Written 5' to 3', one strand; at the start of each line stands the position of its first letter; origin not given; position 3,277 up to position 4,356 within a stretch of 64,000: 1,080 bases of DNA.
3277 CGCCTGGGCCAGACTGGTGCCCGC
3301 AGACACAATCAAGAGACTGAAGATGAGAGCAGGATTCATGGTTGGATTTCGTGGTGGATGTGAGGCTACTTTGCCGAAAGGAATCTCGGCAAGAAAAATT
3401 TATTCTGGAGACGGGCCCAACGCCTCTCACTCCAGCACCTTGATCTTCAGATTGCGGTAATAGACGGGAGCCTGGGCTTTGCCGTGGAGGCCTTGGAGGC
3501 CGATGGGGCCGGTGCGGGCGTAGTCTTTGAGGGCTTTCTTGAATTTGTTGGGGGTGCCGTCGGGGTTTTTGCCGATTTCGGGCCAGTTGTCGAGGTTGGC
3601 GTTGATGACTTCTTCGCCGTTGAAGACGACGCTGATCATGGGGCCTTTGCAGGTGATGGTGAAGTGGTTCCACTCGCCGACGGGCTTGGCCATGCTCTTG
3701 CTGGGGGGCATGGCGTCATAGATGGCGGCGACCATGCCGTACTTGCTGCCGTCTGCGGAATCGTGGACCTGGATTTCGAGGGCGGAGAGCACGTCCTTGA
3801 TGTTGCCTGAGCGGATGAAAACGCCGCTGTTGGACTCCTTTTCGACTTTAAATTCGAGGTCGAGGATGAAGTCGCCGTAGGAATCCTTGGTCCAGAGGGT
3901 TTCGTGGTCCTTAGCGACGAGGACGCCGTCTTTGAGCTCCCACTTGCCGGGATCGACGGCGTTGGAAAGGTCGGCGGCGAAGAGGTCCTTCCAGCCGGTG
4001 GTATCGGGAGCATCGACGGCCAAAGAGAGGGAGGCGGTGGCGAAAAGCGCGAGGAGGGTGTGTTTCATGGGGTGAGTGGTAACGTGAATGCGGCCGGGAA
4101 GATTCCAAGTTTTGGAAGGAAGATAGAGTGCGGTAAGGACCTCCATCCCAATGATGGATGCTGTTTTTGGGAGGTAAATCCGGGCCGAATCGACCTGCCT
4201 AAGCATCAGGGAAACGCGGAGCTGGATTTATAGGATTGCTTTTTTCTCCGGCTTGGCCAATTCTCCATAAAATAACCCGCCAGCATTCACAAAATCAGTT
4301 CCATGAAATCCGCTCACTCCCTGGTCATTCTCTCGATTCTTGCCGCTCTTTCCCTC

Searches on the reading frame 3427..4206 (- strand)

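Call 8: search_protein_families(library=pfam, proteins=[window:3427-4206:-], max_evalue=0.001)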
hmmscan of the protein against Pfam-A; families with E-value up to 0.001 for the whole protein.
window:3427-4206:- (259 aa): 1 family
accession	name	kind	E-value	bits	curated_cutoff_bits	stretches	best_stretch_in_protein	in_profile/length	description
PF06439.18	3keto-disac_hyd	-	2.8e-37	129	26.8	1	69-256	11-187/187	3-keto-disaccharide hydrolase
